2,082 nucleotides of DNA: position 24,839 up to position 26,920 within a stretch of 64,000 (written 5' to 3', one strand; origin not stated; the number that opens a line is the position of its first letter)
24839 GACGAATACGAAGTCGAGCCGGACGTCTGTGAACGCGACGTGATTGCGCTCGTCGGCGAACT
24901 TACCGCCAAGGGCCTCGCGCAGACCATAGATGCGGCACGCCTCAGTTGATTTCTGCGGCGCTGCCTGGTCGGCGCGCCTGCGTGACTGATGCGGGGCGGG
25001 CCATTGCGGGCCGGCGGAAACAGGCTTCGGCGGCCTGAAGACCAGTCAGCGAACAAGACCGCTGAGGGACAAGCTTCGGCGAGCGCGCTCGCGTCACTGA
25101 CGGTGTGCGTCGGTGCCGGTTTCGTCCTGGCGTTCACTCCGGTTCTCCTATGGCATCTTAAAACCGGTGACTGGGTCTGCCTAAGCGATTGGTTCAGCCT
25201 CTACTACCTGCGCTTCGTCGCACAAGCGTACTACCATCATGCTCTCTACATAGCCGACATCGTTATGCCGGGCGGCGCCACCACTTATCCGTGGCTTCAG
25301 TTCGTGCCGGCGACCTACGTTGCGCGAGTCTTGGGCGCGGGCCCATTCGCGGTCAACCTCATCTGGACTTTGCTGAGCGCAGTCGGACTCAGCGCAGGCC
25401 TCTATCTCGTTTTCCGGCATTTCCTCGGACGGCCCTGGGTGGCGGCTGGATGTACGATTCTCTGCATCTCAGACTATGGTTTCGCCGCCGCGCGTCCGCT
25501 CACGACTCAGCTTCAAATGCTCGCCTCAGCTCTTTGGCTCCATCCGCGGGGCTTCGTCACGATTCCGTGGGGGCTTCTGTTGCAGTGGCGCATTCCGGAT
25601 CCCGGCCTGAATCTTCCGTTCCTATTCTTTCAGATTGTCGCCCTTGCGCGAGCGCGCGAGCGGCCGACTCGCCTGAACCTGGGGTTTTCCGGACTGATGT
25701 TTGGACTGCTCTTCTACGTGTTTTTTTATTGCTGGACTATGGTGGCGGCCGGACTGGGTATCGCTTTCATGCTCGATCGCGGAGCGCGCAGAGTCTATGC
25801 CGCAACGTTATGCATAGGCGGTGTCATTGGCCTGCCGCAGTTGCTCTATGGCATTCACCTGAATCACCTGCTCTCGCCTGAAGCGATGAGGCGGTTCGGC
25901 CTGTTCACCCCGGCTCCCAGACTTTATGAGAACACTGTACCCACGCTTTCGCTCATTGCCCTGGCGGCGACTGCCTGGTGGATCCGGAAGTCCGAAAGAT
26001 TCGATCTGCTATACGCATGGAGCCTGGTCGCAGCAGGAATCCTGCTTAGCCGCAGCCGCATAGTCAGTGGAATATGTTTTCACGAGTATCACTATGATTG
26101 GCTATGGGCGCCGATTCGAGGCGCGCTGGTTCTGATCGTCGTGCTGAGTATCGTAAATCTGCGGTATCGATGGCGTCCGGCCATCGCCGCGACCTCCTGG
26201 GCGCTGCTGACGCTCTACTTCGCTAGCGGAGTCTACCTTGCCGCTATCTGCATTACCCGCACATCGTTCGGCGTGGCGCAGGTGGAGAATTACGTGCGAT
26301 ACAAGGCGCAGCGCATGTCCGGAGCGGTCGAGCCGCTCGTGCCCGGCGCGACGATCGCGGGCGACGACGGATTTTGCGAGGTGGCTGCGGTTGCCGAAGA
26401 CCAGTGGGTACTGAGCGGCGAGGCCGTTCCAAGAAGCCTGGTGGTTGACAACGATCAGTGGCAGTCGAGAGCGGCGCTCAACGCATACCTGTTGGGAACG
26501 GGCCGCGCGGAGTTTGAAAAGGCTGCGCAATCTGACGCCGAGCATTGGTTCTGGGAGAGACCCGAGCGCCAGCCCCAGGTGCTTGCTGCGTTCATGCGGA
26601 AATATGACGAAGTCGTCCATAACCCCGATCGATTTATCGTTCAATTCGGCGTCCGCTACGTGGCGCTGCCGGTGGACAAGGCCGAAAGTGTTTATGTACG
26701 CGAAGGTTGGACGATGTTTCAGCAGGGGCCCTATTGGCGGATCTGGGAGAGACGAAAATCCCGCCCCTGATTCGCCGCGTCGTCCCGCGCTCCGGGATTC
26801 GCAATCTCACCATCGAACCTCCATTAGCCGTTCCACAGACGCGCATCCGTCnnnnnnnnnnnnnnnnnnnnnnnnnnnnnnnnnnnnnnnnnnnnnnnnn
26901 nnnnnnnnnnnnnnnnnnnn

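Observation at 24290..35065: Lasso-peptide BGC with kinase, nucleotidyltransferase, duplicated RRE and an embedded giant membrane protein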

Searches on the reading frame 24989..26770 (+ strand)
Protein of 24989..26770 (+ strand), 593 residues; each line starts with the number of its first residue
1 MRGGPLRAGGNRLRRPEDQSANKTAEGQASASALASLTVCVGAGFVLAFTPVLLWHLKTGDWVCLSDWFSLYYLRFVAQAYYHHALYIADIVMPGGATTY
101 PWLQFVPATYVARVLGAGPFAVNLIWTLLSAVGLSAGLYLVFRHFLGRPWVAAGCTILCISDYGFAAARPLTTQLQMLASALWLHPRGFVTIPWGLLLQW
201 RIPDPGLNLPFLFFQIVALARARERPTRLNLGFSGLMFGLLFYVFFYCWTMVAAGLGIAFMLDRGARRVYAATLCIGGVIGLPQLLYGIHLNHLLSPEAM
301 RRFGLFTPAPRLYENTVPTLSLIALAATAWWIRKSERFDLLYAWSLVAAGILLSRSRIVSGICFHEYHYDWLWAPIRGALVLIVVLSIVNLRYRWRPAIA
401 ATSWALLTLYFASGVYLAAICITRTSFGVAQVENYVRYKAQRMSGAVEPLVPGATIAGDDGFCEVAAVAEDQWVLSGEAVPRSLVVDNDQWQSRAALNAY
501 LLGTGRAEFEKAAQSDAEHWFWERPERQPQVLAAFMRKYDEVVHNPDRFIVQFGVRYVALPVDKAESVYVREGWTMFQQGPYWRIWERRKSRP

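Call 3: search_protein_families(library=pfam, proteins=[window:24989-26770:+], max_evalue=0.01)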
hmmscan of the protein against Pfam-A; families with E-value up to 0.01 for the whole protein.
window:24989-26770:+ (593 aa): 0 families

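Call 4: search_protein_families(library=ncbifam, proteins=[window:24989-26770:+], max_evalue=0.01)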
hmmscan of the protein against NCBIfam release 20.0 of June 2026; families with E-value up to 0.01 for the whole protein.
window:24989-26770:+ (593 aa): 1 family
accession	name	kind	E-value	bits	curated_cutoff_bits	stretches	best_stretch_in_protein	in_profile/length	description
NF047342.1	symport_RbsU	equivalog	0.0035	16.9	375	1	115-183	35-106/295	ribose/proton symporter RbsU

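Call 9: find_homologous_proteins(query=window:24989-26770:+, max_evalue=0.001)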
Query window:24989-26770:+ (593 aa): 59 proteins with E <= 0.001 among 8000 candidates.
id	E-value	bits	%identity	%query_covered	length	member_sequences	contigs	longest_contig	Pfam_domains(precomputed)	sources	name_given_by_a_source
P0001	0.0e+0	1331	97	100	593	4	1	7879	-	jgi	jgi:hypothetical protein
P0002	0.0e+0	1124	83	99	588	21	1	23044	-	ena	-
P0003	0.0e+0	1118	82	99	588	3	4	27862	-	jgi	jgi:hypothetical protein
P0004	0.0e+0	1086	81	97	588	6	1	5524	-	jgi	jgi:hypothetical protein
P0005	0.0e+0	1077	79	97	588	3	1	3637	-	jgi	jgi:hypothetical protein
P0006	0.0e+0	1070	79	99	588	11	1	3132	-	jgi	jgi:hypothetical protein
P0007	0.0e+0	1047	80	94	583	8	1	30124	-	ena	-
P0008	1.4e-289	980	72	98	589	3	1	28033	-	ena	-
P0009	2.5e-289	979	74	95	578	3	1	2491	-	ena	-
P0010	2.6e-288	976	72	98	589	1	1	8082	-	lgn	-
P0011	1.4e-287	974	71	98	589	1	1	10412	-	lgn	-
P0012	1.8e-285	967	71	99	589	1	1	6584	-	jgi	jgi:hypothetical protein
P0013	2.5e-282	956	71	97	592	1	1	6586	-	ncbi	ncbi:MAG: hypothetical protein ACREPW_08480 [Candidatus Binataceae bacterium]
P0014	7.2e-282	955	71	98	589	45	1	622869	-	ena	-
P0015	2.5e-280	950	72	96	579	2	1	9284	-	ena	-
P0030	1.3e-249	848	64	99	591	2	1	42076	-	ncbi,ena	-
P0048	6.2e-159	549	47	96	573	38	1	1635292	-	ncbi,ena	-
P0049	3.7e-158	546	47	93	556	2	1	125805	-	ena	-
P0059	2.6e-84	302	34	95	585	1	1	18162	-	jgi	jgi:hypothetical protein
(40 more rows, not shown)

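Call 10: find_encoding_contigs(protein=P0014, flank=10000, max_places=2)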
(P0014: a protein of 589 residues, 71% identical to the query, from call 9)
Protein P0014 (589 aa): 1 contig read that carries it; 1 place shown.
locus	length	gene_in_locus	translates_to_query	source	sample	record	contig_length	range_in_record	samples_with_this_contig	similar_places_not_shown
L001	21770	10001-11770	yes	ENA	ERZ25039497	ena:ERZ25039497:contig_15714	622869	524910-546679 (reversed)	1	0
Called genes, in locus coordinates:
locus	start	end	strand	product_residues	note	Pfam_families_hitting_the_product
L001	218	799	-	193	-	PF00440:TetR_N, PF16925:TetR_C_13 (weak)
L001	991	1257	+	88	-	-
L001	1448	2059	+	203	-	PF02798:GST_N, PF13417:GST_N_3, PF13409:GST_N_2, PF13410:GST_C_2, PF00043:GST_C, PF14497:GST_C_3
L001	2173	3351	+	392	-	PF01546:Peptidase_M20, PF07687:M20_dimer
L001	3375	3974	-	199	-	PF14597:Lactamase_B_5, PF00753:Lactamase_B (weak)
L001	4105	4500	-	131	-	PF08818:DUF1801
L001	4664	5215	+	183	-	PF03352:Adenine_glyco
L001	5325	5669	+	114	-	PF13473:Cupredoxin_1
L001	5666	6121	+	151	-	PF14376:Haem_bd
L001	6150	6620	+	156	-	-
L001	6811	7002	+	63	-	-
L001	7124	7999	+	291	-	PF00296:Bac_luciferase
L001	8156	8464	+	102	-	PF05402:PqqD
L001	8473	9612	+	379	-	PF02475:TRM5-TYW2_MTfase (weak), PF06325:PrmA (weak), PF22528:PRMT_C (weak)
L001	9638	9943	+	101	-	PF05402:PqqD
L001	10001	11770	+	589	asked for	-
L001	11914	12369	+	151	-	PF13471:Transglut_core3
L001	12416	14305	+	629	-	PF13522:GATase_6, PF13537:GATase_7, PF00733:Asn_synthase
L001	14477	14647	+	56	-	-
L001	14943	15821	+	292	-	-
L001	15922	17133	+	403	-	PF14907:NTP_transf_5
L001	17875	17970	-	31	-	-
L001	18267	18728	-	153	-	-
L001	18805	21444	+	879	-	PF13191:AAA_16, PF13424:TPR_12 (faint)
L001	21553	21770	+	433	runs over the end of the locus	PF00211:Guanylate_cyc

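Call 11: find_encoding_contigs(protein=P0048, flank=10000, max_places=2)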
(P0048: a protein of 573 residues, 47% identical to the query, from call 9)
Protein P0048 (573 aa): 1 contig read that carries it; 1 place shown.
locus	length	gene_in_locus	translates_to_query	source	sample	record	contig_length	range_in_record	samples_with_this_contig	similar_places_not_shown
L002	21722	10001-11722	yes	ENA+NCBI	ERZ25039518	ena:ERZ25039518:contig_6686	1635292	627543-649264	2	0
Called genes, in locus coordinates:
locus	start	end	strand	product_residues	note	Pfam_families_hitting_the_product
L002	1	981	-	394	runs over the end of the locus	PF00158:Sigma54_activat, PF13191:AAA_16 (weak), PF14532:Sigma54_activ_2, PF00004:AAA (weak), PF07728:AAA_5 (weak), PF25601:AAA_lid_14, PF02954:HTH_8 (weak)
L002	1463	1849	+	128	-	-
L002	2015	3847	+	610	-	PF00743:FMO-like, PF00890:FAD_binding_2 (weak), PF01266:DAO (faint), PF07992:Pyr_redox_2, PF13450:NAD_binding_8, PF13738:Pyr_redox_3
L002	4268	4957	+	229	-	PF20862:DUF6843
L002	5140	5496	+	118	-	PF13744:HTH_37 (faint), PF01381:HTH_3, PF13560:HTH_31 (weak)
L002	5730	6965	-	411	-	PF14907:NTP_transf_5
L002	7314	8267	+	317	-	-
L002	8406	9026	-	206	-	-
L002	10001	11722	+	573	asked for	-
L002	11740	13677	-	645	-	PF13522:GATase_6, PF13537:GATase_7, PF00733:Asn_synthase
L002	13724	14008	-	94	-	PF05402:PqqD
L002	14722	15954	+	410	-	PF07690:MFS_1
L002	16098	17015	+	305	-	PF00561:Abhydrolase_1, PF12697:Abhydrolase_6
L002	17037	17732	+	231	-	PF00702:Hydrolase, PF12710:HAD (weak), PF13419:HAD_2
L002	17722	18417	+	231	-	PF12697:Abhydrolase_6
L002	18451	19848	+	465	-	PF01134:GIDA (faint), PF01266:DAO (faint), PF03486:HI0933_like (faint), PF07992:Pyr_redox_2, PF13450:NAD_binding_8 (faint), PF13738:Pyr_redox_3, PF00070:Pyr_redox, PF02852:Pyr_redox_dim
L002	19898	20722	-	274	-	PF13452:FAS1_DH_region (weak), PF22622:MFE-2_hydrat-2_N (weak), PF01575:MaoC_dehydratas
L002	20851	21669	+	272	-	PF01209:Ubie_methyltran (weak), PF13489:Methyltransf_23 (weak), PF13847:Methyltransf_31, PF08241:Methyltransf_11, PF08242:Methyltransf_12, PF13649:Methyltransf_25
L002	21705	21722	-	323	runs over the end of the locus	PF24896:Receiver_CRE1 (weak), PF00072:Response_reg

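Call 12: find_encoding_contigs(protein=P0059, flank=10000, max_places=2)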
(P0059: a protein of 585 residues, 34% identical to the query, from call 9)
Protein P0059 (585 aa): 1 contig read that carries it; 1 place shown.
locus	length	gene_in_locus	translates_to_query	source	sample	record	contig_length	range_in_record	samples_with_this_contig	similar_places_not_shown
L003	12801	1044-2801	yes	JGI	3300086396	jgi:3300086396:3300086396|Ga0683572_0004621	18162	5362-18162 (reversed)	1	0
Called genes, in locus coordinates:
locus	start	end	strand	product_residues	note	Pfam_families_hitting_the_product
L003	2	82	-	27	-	?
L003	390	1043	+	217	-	PF00293:NUDIX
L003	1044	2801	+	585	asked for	-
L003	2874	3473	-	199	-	-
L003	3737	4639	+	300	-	PF05050:Methyltransf_21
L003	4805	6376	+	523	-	-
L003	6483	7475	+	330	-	PF00535:Glycos_transf_2, PF13641:Glyco_tranf_2_3 (weak), PF13632:Glyco_trans_2_3 (weak)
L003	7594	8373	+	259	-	PF02475:TRM5-TYW2_MTfase (weak), PF05050:Methyltransf_21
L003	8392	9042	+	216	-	PF13489:Methyltransf_23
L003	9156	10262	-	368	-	PF13439:Glyco_transf_4, PF00534:Glycos_transf_1, PF13692:Glyco_trans_1_4, PF20706:GT4-conflict (weak), PF13524:Glyco_trans_1_2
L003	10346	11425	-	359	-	PF13439:Glyco_transf_4, PF20706:GT4-conflict, PF00534:Glycos_transf_1, PF13692:Glyco_trans_1_4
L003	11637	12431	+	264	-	PF05050:Methyltransf_21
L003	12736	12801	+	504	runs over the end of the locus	PF00953:Glycos_transf_4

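Call 15: find_related_loci(query=A1, collection=genome_contigs, flank=10000)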
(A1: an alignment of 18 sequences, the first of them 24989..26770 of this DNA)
Query A1 (593 aa) in genome_contigs; peptide patterns used: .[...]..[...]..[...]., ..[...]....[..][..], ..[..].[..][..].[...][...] (x = any residue, [..] = any of these).
200 stretches matched a pattern; 32 encode a relative of the query (tblastn E <= 1e-3); 31 distinct loci.
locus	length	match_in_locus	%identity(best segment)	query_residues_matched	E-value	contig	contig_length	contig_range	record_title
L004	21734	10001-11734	70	14-591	0e+0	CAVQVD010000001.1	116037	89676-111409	MAG: uncultured delta proteobacterium isolate MFD10064.bin.1.75 genome assembly, contig: contig_111942, whole genome sho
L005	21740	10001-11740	62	16-593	0e+0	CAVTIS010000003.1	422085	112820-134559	MAG: uncultured delta proteobacterium isolate MFD05705.bin.1.131 genome assembly, contig: contig_27063, whole genome sho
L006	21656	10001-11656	48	37-587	2e-164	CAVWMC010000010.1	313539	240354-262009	MAG: uncultured delta proteobacterium isolate MFD04463.bin.1.288 genome assembly, contig: contig_54618, whole genome sho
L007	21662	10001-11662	50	40-592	4e-168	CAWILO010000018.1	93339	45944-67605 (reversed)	MAG: uncultured delta proteobacterium isolate MFD03346.bin.1.66 genome assembly, contig: contig_45379, whole genome shot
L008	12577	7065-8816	46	11-590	1e-162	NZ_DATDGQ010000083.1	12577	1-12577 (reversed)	MAG: Candidatus Binatus sp. isolate SMAG_U256 k141_8112, whole genome shotgun sequence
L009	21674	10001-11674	48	34-590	3e-160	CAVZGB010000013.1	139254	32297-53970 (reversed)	MAG: uncultured delta proteobacterium isolate MFD05521.bin.1.220 genome assembly, contig: contig_39002, whole genome sho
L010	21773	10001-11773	48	1-590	1e-158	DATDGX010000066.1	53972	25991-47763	MAG TPA_asm: Candidatus Binataceae bacterium isolate SMAG_U263 k141_457777, whole genome shotgun sequence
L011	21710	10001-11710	47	22-590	6e-157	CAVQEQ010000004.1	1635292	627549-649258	MAG: uncultured delta proteobacterium isolate MFD04434.bin.1.46 genome assembly, contig: contig_6686, whole genome shotg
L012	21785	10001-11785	45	14-590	5e-155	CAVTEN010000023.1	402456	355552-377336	MAG: uncultured delta proteobacterium isolate MFD00964.bin.2.270 genome assembly, contig: contig_33754, whole genome sho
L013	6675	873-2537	46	34-589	4e-155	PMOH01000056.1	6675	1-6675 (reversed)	MAG: Deltaproteobacteria bacterium isolate palsa_1089 73.20110600_P1M.15_contig_32022, whole genome shotgun sequence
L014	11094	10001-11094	73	15-379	2e-150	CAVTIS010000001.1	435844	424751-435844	MAG: uncultured delta proteobacterium isolate MFD05705.bin.1.131 genome assembly, contig: contig_14247, whole genome sho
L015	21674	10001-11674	38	19-588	1e-110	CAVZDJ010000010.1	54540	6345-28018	MAG: uncultured delta proteobacterium isolate MFD09222.bin.3.24 genome assembly, contig: contig_126573, whole genome sho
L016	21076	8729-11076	36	30-588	3e-101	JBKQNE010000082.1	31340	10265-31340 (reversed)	MAG: Candidatus Binataceae bacterium isolate LASAr3G3H3I__bin_44 LASAr3G3H3I_000000109425, whole genome shotgun sequence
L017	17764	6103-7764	37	37-588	4e-101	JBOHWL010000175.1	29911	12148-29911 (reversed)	MAG: Candidatus Binataceae bacterium isolate TC-S_metabat2.bin.194 k127_3103597, whole genome shotgun sequence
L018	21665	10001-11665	36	34-588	7e-99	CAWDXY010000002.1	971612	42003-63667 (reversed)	MAG: uncultured delta proteobacterium isolate MFD01248.bin.1.21 genome assembly, contig: contig_17444, whole genome shot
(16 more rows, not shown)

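Call 23: predict_structure(alignment_id=A1)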
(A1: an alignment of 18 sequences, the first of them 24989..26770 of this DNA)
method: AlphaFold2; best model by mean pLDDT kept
length: 593 residues; sequences in the alignment: 18
mean_pLDDT: 82.5   pTM: 0.84
mean pLDDT of the five models: 82.5, 81.0, 79.5, 77.0, 75.5
residues with pLDDT >= 90: 272; 70-90: 217; 50-70: 55; < 50: 49
segments of 3 or more residues with pLDDT < 50: 1-28, 198-205, 305-313, 591-593
pLDDT, mean of each block of 10 residues (from residue 1): 31 33 41 87 91 92 80 85 74 73 78 89 86 92 93 92 65 82 85 55 60 94 95 93 84 95 95 93 76 76 54 61 93 94 95 76 64 86 90 76 92 90 86 93 87 93 93 90 87 96 95 89 80 96 96 95 87 89 89 40
secondary structure, 60 per line:
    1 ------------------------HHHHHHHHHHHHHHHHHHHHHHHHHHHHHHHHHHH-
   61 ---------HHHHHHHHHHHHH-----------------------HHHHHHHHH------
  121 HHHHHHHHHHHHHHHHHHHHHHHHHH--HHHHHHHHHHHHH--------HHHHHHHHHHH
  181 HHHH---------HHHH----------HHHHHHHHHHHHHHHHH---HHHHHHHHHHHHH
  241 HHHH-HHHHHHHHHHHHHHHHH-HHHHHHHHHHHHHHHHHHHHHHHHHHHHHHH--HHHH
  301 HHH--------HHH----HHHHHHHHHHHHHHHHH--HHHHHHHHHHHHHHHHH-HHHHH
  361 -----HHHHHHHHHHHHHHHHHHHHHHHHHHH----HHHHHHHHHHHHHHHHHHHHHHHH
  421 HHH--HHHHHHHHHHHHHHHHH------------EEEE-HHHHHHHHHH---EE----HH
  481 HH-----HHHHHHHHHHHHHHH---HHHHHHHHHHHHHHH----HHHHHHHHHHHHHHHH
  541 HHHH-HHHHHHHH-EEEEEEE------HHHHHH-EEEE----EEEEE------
elements in order: H25-59 H70-82 H106-114 H121-146 H149-161 H170-184 H194-197 H208-224 H228-244 H246-262 H264-294 H297-303 H319-335 H338-354 H356-360 H366-392 H397-423 H426-442 E455-458 H460-469 H479-482 H488-502 H506-520 H525-544 H546-553 E555-561 H568-573 E575-578 E583-587

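Call 26: fold_search(model_id=the predicted structure, library=pdb)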
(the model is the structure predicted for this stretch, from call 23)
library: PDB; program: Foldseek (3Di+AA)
matches with E <= 10: 633; with E <= 0.001: 19
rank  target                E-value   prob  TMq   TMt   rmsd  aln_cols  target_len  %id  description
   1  5ogl_A                7.2e-07  1.00  0.48  0.42   9.6       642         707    8  Structure of bacterial oligosaccharyltransferase PglB in complex with an acceptor peptide and an lipid-linked oligosac (released 2017-10-25)
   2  6ftg_5                9.0e-07  1.00  0.44  0.41  13.7       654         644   11  Subtomogram average of OST-containing ribosome-translocon complexes from canine rough microsomal membranes (released 2018-03-21)
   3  3rce_A                9.4e-07  1.00  0.46  0.41  10.0       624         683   10  Bacterial oligosaccharyltransferase PglB (released 2011-06-15)
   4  8if8_C                1.2e-06  1.00  0.50  0.49  10.2       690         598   13  Arabinosyltransferase AftA (released 2023-05-31)
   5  7oci_F                1.5e-06  1.00  0.40  0.38  12.4       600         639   12  Cryo-EM structure of yeast Ost6p containing oligosaccharyltransferase complex (released 2022-02-16)
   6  8b6l_I                1.8e-06  1.00  0.46  0.41  10.7       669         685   10  Subtomogram average of the human Sec61-TRAP-OSTA-translocon (released 2022-12-07)
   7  9n9j_I                2.0e-06  1.00  0.47  0.41   9.2       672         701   10  Structure of a GRP94 folding intermediate engaged with a CCDC134- and FKBP11-bound secretory translocon (released 2025-11-19)
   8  6ezn_F                2.2e-06  1.00  0.43  0.40  13.5       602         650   10  Cryo-EM structure of the yeast oligosaccharyltransferase (OST) complex (released 2018-01-17)
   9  8agb_A                3.3e-06  1.00  0.40  0.38  13.3       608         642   11  Structure of yeast oligosaccharylransferase complex with lipid-linked oligosaccharide bound (released 2022-12-07)
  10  8pn9_A                3.6e-06  1.00  0.47  0.44  12.1       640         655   11  Structure of human oligosaccharyltransferase OST-A complex bound to NGI-1 (released 2024-05-08)
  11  6gxc_A                3.8e-06  1.00  0.47  0.41   9.7       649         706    8  Bacterial oligosaccharyltransferase PglB in complex with an inhibitory peptide and a reactive lipid-linked oligosaccha (released 2018-11-14)
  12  7zlh_A                3.9e-06  1.00  0.44  0.41  10.9       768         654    9  Cryo-EM structure of C-mannosyltransferase CeDPY19, in apo state, bound to CMT2-Fab and anti-Fab nanobody (released 2023-01-11)
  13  8age_A                5.1e-06  1.00  0.38  0.35  12.9       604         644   10  Structure of yeast oligosaccharylransferase complex with acceptor peptide bound (released 2022-12-07)
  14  7zli_A                5.6e-06  1.00  0.42  0.39  11.6       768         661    9  Cryo-EM structure of C-mannosyltransferase CeDPY19, in complex with Dol25-P-Man and bound to CMT2-Fab and anti-Fab nan (released 2023-01-11)
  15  7zlg_A                5.8e-06  1.00  0.46  0.43  10.8       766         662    9  Cryo-EM structure of C-mannosyltransferase CeDPY19, in complex with acceptor peptide and bound to CMT2-Fab and anti-Fa (released 2023-01-11)
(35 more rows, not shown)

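Call 36: search_protein_families(library=pfam, alignment_id=A1, max_evalue=1)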
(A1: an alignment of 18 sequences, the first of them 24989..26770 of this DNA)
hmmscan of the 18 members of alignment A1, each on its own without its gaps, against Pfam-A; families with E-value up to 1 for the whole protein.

A. member 1, window:24989-26770:+ (593 aa): 1 family
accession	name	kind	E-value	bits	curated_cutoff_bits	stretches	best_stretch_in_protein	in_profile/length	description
PF07331.16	TctB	-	0.019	15.6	29.1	1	99-149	85-135/137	Tripartite tricarboxylate transporter TctB family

B. families by the number of members that match (of 18 scanned): 8 families
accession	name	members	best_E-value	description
PF07331.16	TctB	3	0.013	Tripartite tricarboxylate transporter TctB family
PF11084.13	DUF2621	3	0.018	Protein of unknown function (DUF2621)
PF05562.16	WCOR413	1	0.016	Cold acclimation protein WCOR413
PF24008.1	DUF7322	1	0.018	Domain of unknown function (DUF7322)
PF18272.6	ssDNA_TraI_N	1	0.15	single-stranded DNA binding TraI N-terminal subdomain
PF12698.13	ABC2_membrane_3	1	0.17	ABC-2 family transporter protein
PF08035.16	Op_neuropeptide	1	0.2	Opioids neuropeptide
PF04418.17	DUF543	1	0.24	Domain of unknown function (DUF543)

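Call 42: find_encoding_contigs(protein=P0030, flank=8000, max_places=1)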
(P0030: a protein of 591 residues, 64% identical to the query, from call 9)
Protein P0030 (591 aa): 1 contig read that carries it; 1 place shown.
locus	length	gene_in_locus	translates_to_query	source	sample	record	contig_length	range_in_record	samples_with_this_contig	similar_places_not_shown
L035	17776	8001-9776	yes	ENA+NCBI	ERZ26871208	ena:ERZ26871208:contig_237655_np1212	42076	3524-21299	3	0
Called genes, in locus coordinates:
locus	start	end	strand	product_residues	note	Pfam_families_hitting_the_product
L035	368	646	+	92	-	-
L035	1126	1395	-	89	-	PF10041:DUF2277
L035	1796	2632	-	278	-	PF00378:ECH_1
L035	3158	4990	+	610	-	PF00743:FMO-like (weak), PF00890:FAD_binding_2 (weak), PF01266:DAO (faint), PF07992:Pyr_redox_2 (weak), PF13450:NAD_binding_8, PF13738:Pyr_redox_3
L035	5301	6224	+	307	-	PF09296:NUDIX-like, PF09297:Zn_ribbon_NUD, PF00293:NUDIX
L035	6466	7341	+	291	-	PF02475:TRM5-TYW2_MTfase, PF06325:PrmA (weak), PF13649:Methyltransf_25 (faint)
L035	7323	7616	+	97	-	-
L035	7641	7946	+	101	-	PF05402:PqqD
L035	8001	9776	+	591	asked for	-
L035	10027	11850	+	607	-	PF13522:GATase_6, PF13537:GATase_7, PF00733:Asn_synthase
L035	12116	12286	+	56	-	-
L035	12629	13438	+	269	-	-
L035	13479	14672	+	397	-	PF14907:NTP_transf_5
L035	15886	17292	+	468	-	PF00072:Response_reg, PF00158:Sigma54_activat, PF14532:Sigma54_activ_2, PF07724:AAA_2 (weak), PF07728:AAA_5, PF25601:AAA_lid_14, PF02954:HTH_8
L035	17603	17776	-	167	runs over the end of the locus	PF00482:T2SSF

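Call 43: find_encoding_contigs(protein=P0049, flank=8000, max_places=1)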
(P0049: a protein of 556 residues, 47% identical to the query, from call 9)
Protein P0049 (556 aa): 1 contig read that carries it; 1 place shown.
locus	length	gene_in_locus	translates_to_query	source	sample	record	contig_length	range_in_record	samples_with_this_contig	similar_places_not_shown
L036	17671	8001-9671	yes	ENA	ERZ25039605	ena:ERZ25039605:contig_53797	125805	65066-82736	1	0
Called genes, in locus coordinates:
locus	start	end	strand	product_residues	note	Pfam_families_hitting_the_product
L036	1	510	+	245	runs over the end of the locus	PF00378:ECH_1, PF16113:ECH_2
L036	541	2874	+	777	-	PF00501:AMP-binding, PF00378:ECH_1, PF16113:ECH_2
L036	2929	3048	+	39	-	PF06397:Desulfoferrod_N (weak)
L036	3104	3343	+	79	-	-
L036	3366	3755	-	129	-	PF02410:RsfS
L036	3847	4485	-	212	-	PF01467:CTP_transf_like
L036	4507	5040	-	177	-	PF00171:Aldedh (weak)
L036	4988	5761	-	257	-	PF00171:Aldedh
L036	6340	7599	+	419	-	-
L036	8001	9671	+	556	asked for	-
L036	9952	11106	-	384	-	PF00696:AA_kinase, PF01472:PUA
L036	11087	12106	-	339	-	PF01018:GTP1_OBG, PF00025:Arf (weak), PF01926:MMR_HSR1, PF02421:FeoB_N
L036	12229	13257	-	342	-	PF00296:Bac_luciferase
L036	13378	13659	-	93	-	PF01016:Ribosomal_L27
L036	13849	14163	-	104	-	PF00829:Ribosomal_L21p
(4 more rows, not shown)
